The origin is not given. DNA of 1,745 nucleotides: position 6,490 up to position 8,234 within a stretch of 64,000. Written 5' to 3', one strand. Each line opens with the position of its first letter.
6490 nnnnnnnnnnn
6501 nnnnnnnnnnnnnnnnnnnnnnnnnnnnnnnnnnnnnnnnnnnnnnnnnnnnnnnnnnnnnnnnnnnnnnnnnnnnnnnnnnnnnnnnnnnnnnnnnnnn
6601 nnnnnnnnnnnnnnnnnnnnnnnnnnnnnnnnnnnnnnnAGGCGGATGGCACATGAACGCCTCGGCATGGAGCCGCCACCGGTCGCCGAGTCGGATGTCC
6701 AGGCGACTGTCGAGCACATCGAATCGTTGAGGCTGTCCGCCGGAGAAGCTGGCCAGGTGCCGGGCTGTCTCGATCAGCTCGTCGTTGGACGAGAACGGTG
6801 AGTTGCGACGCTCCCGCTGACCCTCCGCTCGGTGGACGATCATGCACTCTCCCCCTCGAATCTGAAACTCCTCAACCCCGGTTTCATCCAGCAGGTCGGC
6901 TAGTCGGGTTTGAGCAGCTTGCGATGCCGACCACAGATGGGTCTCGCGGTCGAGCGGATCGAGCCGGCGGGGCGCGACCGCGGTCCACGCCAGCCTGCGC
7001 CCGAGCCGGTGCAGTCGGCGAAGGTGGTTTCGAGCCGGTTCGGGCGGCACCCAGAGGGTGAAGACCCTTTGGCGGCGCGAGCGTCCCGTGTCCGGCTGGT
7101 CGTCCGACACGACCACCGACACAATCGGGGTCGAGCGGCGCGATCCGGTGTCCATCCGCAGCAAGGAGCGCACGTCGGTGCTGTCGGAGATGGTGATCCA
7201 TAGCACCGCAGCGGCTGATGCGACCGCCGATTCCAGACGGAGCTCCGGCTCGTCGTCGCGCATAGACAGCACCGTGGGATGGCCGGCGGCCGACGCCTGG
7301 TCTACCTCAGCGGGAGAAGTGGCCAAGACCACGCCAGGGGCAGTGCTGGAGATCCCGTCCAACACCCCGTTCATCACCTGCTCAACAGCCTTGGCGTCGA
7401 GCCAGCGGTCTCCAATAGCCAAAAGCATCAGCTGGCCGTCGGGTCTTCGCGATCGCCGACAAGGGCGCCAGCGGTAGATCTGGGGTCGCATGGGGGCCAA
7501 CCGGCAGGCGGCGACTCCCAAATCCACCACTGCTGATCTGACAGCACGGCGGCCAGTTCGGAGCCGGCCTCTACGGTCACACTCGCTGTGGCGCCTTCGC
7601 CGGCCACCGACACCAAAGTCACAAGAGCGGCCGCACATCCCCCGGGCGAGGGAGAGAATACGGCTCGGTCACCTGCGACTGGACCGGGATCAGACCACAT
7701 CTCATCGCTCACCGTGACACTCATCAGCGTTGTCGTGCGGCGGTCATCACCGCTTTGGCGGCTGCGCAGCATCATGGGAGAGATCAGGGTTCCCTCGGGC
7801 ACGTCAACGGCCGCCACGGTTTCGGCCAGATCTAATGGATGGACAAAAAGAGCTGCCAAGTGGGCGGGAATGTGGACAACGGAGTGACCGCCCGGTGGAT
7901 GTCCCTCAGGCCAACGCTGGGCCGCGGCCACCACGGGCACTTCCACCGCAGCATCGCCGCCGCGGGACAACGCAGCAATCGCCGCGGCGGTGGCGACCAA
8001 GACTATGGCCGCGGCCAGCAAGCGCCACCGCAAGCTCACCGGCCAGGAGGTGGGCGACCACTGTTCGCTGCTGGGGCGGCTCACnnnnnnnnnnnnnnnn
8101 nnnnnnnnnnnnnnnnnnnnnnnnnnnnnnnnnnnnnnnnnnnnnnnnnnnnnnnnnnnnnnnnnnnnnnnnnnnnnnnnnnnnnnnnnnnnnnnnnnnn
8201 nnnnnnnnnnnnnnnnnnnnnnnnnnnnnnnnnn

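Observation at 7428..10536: Two Cys-rich secreted proteins are translationally coupled to the head of the tad operon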

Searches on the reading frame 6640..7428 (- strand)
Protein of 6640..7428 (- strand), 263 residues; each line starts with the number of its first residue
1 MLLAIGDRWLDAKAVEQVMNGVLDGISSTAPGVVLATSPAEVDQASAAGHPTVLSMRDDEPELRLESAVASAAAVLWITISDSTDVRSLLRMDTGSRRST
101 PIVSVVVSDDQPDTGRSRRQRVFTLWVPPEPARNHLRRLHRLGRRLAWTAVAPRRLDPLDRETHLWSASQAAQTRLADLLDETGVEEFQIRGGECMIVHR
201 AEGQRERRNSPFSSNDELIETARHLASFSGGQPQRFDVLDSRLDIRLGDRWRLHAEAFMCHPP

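Call 114: search_protein_families(library=pfam, proteins=[window:6640-7428:-], max_evalue=1)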
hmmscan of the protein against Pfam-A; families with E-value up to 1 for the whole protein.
window:6640-7428:- (263 aa): 0 families
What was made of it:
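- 5800..7428 (-): TadA/CpaF-type ATPase with an extra N-terminal region of about 170 aa. Residues 1-263 have no Pfam hit (call 114).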

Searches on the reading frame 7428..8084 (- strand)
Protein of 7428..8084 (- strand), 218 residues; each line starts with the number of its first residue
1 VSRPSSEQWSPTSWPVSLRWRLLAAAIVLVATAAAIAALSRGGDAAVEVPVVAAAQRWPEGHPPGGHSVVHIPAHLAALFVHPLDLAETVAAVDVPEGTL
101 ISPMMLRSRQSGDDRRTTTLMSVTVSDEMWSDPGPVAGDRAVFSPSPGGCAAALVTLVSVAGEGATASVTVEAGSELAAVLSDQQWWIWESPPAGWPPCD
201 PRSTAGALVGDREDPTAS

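Call 5: search_protein_families(library=pfam, proteins=[window:7428-8084:-], max_evalue=0.1)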
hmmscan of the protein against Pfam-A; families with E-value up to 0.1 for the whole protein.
window:7428-8084:- (218 aa): 0 families

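Call 6: search_protein_families(library=ncbifam, proteins=[window:7428-8084:-], max_evalue=0.1)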
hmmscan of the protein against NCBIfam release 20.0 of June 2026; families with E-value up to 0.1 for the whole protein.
window:7428-8084:- (218 aa): 0 families

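Call 45: search_solved_structures(query=A3, max_evalue=10, show_alignments=2)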
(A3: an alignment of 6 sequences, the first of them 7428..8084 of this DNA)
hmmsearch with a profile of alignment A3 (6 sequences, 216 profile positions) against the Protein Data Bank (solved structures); distinct sequences matched with E-value up to 10: 4.
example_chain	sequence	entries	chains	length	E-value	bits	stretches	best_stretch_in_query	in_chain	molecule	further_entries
5y51_A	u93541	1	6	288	0.18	14.5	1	47-93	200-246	Pyrethroid hydrolase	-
5y57_A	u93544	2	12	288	0.22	14.2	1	47-93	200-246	Pyrethroid hydrolase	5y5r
5y5v_A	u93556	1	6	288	0.22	14.2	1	47-93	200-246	Pyrethroid hydrolase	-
1zmr_A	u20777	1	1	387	0.23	14.1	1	46-120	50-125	Phosphoglycerate kinase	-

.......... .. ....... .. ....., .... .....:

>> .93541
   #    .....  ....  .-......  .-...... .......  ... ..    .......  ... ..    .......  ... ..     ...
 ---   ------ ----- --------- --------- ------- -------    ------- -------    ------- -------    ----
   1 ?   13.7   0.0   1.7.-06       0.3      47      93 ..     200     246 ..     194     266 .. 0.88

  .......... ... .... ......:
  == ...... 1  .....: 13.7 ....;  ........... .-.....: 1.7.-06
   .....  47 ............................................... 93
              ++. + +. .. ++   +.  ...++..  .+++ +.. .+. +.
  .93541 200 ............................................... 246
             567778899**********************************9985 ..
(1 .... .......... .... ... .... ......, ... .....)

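Call 46: search_protein_families(library=pfam, alignment_id=A3, max_evalue=10)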
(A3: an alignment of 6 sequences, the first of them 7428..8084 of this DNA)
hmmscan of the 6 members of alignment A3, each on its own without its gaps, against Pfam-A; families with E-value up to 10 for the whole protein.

A. member 1, window:7428-8084:- (218 aa): 1 family
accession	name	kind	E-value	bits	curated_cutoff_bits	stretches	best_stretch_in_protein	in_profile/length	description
PF06596.16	PsbX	-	0.12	12.8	25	1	21-41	11-31/38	Photosystem II reaction centre X protein (PsbX)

B. families by the number of members that match (of 6 scanned): 5 families
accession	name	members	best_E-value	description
PF08666.17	SAF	5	0.0019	SAF domain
PF06596.16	PsbX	3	0.00035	Photosystem II reaction centre X protein (PsbX)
PF19606.4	DUF6111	1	0.0051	Family of unknown function (DUF6111)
PF18136.6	DNApol_Exo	1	0.34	DNA mitochondrial polymerase exonuclease domain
PF13513.12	HEAT_EZ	1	1.6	HEAT-like repeat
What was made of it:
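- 7428..8087 (-): Gene C: N-terminal membrane anchor plus an extracytoplasmic domain with weak SAF (CpaB/RcpC-type) similarity. SAF PF08666 matched in 5 of 6 members, best E 0.0019, below the curated cut-off (call 46).
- On CpaB/RcpC (for gene C): The RcpC domain was not detected (calls 5, 46).
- Checked: 'cpaB-like' for gene C rests only on weak SAF-domain matches (5 of 6 family members, best E 0.0019; call 46).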
